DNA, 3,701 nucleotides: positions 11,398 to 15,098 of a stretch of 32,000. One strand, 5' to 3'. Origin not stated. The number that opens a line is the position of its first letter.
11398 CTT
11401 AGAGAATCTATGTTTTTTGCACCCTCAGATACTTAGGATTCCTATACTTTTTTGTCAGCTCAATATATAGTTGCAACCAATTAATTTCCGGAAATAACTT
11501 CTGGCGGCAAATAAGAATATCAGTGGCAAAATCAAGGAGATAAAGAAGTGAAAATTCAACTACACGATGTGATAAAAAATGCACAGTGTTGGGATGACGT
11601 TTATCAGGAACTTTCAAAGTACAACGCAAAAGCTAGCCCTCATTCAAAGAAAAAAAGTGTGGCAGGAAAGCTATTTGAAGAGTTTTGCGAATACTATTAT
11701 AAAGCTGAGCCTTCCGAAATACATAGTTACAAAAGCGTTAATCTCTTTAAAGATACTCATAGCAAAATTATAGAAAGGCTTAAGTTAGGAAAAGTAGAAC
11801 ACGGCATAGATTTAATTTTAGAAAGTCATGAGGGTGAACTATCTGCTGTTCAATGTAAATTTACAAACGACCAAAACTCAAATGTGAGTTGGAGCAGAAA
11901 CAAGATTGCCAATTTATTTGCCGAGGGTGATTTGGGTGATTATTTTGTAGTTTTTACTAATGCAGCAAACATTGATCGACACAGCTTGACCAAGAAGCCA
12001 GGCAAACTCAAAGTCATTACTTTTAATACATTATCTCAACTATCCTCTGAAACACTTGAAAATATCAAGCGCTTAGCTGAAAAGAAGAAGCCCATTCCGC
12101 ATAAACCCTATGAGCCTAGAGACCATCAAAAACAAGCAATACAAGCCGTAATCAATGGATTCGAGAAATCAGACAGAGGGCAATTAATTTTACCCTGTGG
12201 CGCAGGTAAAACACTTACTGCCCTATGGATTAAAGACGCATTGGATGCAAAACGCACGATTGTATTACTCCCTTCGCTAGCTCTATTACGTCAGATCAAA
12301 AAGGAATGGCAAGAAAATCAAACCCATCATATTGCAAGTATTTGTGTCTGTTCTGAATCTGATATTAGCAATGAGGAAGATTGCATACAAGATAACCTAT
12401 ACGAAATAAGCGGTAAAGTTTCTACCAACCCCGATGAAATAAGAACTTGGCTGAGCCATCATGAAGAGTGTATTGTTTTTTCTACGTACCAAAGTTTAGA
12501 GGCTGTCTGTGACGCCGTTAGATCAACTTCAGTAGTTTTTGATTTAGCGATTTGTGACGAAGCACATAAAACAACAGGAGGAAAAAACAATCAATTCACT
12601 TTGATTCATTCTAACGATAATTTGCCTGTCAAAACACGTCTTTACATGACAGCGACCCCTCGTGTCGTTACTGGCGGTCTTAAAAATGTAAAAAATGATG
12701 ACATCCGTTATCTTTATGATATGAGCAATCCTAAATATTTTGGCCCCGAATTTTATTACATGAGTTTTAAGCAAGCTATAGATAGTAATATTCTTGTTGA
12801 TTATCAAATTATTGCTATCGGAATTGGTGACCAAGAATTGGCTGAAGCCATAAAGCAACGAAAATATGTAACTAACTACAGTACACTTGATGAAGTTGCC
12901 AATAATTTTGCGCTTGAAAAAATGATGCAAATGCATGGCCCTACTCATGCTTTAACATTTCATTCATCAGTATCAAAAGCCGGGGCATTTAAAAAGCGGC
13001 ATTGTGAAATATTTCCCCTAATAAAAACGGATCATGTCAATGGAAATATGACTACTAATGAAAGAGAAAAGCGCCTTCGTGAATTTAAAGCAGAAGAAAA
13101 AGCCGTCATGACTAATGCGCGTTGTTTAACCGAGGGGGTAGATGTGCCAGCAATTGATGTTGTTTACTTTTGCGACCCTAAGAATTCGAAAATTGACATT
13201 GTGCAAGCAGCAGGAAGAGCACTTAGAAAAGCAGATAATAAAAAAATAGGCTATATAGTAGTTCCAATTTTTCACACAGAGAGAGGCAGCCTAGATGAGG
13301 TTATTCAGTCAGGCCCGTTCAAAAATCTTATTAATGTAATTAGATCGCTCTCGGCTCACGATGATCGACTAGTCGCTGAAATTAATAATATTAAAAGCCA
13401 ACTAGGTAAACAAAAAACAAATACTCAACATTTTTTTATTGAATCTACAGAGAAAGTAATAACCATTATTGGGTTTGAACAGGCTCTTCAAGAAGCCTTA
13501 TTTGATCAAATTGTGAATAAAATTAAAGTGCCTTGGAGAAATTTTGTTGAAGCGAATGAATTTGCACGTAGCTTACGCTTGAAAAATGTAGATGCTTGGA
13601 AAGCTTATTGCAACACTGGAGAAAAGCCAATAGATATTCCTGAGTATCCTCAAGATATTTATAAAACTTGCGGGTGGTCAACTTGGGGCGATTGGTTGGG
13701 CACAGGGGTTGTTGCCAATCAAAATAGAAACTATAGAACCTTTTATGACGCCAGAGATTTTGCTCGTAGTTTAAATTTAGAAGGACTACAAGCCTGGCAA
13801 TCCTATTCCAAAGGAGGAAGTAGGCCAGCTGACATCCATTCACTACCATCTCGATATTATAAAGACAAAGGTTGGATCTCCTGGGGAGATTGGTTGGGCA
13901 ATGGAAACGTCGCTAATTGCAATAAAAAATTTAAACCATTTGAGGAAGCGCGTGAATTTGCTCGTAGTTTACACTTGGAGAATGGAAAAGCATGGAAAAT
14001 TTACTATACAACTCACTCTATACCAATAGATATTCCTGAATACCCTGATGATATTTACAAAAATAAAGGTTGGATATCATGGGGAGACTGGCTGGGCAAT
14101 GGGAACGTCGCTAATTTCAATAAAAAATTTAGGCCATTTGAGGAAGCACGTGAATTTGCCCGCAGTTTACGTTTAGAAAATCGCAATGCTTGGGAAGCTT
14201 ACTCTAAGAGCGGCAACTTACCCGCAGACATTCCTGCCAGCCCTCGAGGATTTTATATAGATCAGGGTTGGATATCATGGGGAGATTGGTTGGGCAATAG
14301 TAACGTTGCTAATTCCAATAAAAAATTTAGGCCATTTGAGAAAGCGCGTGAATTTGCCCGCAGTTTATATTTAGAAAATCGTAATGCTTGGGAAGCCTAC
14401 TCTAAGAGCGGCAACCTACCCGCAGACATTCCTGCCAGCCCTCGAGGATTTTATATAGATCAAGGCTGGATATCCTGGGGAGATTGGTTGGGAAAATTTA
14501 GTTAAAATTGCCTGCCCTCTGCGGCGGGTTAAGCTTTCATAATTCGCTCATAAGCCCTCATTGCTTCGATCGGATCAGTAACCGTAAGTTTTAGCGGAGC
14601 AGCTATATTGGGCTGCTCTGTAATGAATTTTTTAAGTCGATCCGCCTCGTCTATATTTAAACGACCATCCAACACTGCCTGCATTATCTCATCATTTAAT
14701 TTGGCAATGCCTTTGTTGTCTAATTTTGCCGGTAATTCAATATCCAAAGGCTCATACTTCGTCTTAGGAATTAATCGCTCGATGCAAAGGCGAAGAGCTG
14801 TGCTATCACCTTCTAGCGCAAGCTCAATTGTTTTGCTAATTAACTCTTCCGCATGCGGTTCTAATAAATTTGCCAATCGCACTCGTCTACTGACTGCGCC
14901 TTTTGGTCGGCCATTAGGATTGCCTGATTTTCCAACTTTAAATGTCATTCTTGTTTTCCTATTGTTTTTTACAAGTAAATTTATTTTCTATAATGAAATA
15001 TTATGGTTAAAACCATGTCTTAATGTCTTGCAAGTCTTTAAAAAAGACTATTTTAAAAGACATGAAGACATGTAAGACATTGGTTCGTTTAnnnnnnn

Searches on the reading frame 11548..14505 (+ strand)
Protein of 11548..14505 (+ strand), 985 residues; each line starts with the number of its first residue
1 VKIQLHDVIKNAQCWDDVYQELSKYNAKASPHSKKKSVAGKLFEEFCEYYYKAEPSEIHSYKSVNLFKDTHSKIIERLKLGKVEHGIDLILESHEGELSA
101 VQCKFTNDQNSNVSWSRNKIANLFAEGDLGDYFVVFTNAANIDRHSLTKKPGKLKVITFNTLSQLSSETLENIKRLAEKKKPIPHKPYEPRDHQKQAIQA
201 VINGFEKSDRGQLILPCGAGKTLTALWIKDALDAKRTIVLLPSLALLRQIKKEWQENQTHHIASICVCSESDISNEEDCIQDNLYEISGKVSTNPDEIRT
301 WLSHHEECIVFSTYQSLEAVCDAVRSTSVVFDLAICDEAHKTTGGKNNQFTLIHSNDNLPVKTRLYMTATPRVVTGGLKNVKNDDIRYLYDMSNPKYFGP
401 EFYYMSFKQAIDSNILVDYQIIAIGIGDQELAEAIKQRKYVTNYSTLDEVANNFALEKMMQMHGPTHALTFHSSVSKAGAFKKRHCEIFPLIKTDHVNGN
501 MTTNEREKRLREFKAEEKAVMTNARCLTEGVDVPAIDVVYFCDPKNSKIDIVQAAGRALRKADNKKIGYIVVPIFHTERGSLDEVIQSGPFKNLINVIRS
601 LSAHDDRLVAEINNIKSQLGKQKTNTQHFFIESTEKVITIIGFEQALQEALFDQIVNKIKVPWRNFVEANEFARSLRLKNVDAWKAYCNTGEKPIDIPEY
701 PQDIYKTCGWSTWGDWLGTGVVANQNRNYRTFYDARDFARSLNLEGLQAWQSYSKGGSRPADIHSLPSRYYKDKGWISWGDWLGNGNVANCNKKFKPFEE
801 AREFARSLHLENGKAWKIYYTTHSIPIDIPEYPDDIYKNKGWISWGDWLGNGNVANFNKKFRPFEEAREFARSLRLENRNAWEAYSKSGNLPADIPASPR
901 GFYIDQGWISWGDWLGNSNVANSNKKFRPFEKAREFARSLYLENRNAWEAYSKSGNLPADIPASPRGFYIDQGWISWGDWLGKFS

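Call 4: search_protein_families(library=pfam, proteins=[window:11548-14505:+], max_evalue=0.1)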
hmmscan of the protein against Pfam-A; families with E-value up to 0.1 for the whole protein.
window:11548-14505:+ (985 aa): 7 families
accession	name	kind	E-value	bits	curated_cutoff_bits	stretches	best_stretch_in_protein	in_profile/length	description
PF04851.21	ResIII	-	5.4e-23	82.1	22.5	1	188-372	2-163/164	Type III restriction enzyme, res subunit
PF00271.37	Helicase_C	-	3.5e-15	56.6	23.5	1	456-561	6-109/110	Helicase conserved C-terminal domain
PF00270.35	DEAD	-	2.9e-09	37.3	26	1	192-372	2-161/167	DEAD/DEAH box helicase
PF13156.12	Mrr_cat_2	-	2.6e-06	27.8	22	1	53-109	2-55/127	Restriction endonuclease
PF13307.12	Helicase_C_2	-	0.00023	21.7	25.3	0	235-270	10-43/170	Helicase C-terminal domain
PF09848.15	SLFN-g3_helicase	-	0.029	14.1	24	1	218-347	11-96/354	Schlafen group 3, DNA/RNA helicase domain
PF15564.11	Imm25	-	0.078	13.3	25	0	601-642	67-108/131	Immunity protein 25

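Call 6: search_protein_families(library=padloc, proteins=[window:11548-14505:+], max_evalue=0.1)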
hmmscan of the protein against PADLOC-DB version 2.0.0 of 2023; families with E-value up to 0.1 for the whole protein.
window:11548-14505:+ (985 aa): 19 families
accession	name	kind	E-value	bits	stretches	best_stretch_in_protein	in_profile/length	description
PDLC03597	REase_MTase_IIG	-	1.6e-100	335.5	2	34-437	17-434/1646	Type IIG restriction enzyme-methyltransferase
PDLC03051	REase_MTase_I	-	3.8e-63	211.2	2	38-432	32-438/1591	Type I restriction enzyme-methyltransferase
PDLC02707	PbeA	-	1.9e-32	110.7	2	99-426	172-459/672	PbeA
PDLC02704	PbeA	-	8.4e-26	88.6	2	161-434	227-472/682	PbeA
PDLC02706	PbeA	-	3.2e-25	86.8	2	155-448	233-502/722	PbeA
PDLC01439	typeIV_DinG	-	6.4e-09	33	1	185-253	11-78/575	CAS-IV-A; associated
PDLC02703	PbeA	-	2.8e-07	27.5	2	160-256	217-313/626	PbeA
PDLC03659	mREase_IV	-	7.3e-07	25.4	1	304-569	310-561/945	Type IV methyl-directed restriction enzyme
PDLC01759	Cas3b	-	7.7e-07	26.2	1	151-256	183-282/711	-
PDLC01763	Cas3b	-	1.3e-06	25.4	1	168-257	225-316/762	-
PDLC03658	mREase_IV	-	1.5e-06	24.2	1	311-568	316-552/953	Type IV methyl-directed restriction enzyme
PDLC03049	REase_I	-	1e-05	21.7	1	330-426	284-363/807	Type I restriction enzyme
PDLC01089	C3a193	-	1.9e-05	21.3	1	497-566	518-586/983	poss. alt. Cas3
PDLC03928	PsyrT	-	2e-05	21.1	1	492-689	266-449/689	-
PDLC01710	Cas3a1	-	5.7e-05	19.8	1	167-253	178-269/745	Cas3_1_CAS-I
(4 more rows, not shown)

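Call 7: search_protein_families(library=ncbifam, proteins=[window:11548-14505:+], max_evalue=0.1)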
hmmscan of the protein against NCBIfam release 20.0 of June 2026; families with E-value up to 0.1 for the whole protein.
window:11548-14505:+ (985 aa): 21 families
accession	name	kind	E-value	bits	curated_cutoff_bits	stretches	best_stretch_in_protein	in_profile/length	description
TIGR04095.1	dnd_restrict_1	equivalog_domain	4.3e-22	78.7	600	2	184-423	4-209/451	DNA phosphorothioation system restriction enzyme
NF053632.1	heli_RadD_YejH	equivalog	4.6e-16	58.2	720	2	307-570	88-351/573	DNA repair helicase RadD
NF046051.1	restrict_EcoAI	equivalog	6e-13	48.1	550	1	133-427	94-354/768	EcoAI/FtnUII family type I restriction enzme subunit R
NF010337.0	PRK13766.1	equivalog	4.8e-12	44.8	610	2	499-576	406-479/781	Hef nuclease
NF045503.1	repair_heli_XPB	equivalog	4.7e-11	41.9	610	1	183-262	177-256/548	DNA repair helicase XPB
NF003673.1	PRK05298.1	equivalog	2.7e-09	35.9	743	2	186-256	6-76/653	excinuclease ABC subunit UvrB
TIGR00631.1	uvrb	equivalog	9.4e-07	27.4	750.1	2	185-256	5-76/658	excinuclease ABC subunit UvrB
NF008521.0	PRK11448.1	equivalog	1e-05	23.8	729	1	504-564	742-803/1123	type I restriction-modification system endonuclease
TIGR00643.1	recG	equivalog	0.00077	18.3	659.4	1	478-540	469-531/629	ATP-dependent DNA helicase RecG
NF008164.0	PRK10917.1-2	equivalog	0.0017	16.7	785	0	496-538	524-566/704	ATP-dependent DNA helicase RecG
NF008165.0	PRK10917.1-3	equivalog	0.0032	16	711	0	486-538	504-556/692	ATP-dependent DNA helicase RecG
TIGR03117.2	cas_csf4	equivalog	0.004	15.4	400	1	187-261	126-203/800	type IV CRISPR-associated DEAD/DEAH-box helicase Csf4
TIGR00603.1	rad25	subfamily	0.0048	15.2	328.7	1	190-268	258-334/734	DNA repair helicase rad25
NF008170.0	PRK10917.2-4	equivalog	0.014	13.4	975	1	480-539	634-693/826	ATP-dependent DNA helicase RecG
NF005981.0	PRK08074.1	equivalog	0.014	13.4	789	0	163-226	231-294/931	ATP-dependent DNA helicase DinG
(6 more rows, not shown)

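Call 8: search_protein_families(library=phrogs, proteins=[window:11548-14505:+], max_evalue=0.1)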
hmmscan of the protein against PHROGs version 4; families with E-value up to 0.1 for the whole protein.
window:11548-14505:+ (985 aa): 8 families
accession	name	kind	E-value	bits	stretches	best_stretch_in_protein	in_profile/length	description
phrog_16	-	DNA, RNA and nucleotide metabolism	3.6e-51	175.4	1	175-584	258-612/986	DNA helicase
phrog_62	-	DNA, RNA and nucleotide metabolism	3.2e-16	59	1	143-371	674-849/1881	DNA helicase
phrog_9690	-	DNA, RNA and nucleotide metabolism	5.6e-11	43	1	396-567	89-262/306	DNA helicase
phrog_16694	-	unknown function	6e-10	38.7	2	181-424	267-489/1010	-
phrog_2488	-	DNA, RNA and nucleotide metabolism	1.8e-05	24.7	1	170-341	3-186/579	DNA helicase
phrog_6819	-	DNA, RNA and nucleotide metabolism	0.00018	21.1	1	199-280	26-107/645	Holliday junction branch migration helicase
phrog_27849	-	unknown function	0.0002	20.7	0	493-569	472-553/664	-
phrog_34613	-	unknown function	0.066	12.3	0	492-560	496-565/666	-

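Call 109: search_solved_structures(query=window:11548-14505:+, max_evalue=0.00001)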
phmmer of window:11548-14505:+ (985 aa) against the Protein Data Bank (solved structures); distinct sequences matched with E-value up to 0.00001: 14.
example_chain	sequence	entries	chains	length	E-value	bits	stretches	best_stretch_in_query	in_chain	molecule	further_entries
4xqk_A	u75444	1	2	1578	6.1e-61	209.5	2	38-437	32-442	LlaBIII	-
5ffj_A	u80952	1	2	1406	1.3e-54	188.5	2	183-437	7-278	Endonuclease and methylase LlaGI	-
6p4f_A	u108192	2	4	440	2.6e-08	35.2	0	182-252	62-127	DNA-dependent ATPase XPBII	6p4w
5tnu_A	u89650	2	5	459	3e-08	35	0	182-252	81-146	DNA-dependent ATPase XPBII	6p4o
6o8h_A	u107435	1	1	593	3.8e-07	31.4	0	187-299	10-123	UvrABC system protein B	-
6o8g_A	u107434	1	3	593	4.5e-07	31.2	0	187-299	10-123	UvrABC system protein B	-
6p66_A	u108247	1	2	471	7.7e-07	30.4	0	166-252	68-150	DNA repair protein RAD25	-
2fwr_A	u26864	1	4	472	7.7e-07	30.4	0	166-252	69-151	DNA repair protein RAD25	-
6jde_B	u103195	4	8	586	3.6e-06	28.1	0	487-565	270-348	Putative DNA repair helicase RadD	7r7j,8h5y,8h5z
1t5l_A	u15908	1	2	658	4.8e-06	27.7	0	187-299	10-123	UvrABC system protein B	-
6o8e_A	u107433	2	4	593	5.1e-06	27.7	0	187-299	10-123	UvrABC system protein B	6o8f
1d9z_A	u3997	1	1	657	7.9e-06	27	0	187-298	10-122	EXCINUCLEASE UVRABC COMPONENT UVRB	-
2fdc_A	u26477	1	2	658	8e-06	27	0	187-298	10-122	UvrABC system protein B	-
1d9x_A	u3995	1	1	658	8e-06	27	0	187-298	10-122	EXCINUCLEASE UVRABC COMPONENT UVRB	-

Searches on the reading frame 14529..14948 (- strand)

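Call 4: search_protein_families(library=pfam, proteins=[window:14529-14948:-], max_evalue=0.1)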
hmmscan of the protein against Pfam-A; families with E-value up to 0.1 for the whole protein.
window:14529-14948:- (139 aa): 1 family
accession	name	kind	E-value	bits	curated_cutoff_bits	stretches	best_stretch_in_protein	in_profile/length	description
PF18932.5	DUF5681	-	3.3e-11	44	27.5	1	3-62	5-75/77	Family of unknown function (DUF5681)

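Call 6: search_protein_families(library=padloc, proteins=[window:14529-14948:-], max_evalue=0.1)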
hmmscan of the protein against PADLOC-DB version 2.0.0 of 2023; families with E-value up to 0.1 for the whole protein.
window:14529-14948:- (139 aa): 0 families

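Call 7: search_protein_families(library=ncbifam, proteins=[window:14529-14948:-], max_evalue=0.1)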
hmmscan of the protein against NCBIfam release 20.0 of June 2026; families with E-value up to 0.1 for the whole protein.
window:14529-14948:- (139 aa): 1 family
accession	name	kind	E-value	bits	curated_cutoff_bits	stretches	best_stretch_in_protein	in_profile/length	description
NF050808.1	FlagAsmbRegFliX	equivalog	0.077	13.1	175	0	83-130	81-129/143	flagellar assembly regulator FliX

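Call 8: search_protein_families(library=phrogs, proteins=[window:14529-14948:-], max_evalue=0.1)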
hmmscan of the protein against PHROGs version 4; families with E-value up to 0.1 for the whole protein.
window:14529-14948:- (139 aa): 3 families
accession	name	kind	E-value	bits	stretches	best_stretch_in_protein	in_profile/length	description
phrog_9747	-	unknown function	0.00064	20.6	1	33-115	44-125/147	-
phrog_26239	-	unknown function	0.0024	19.2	1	2-18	20-36/146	-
phrog_4114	-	unknown function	0.0041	18.1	1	3-21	10-28/123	-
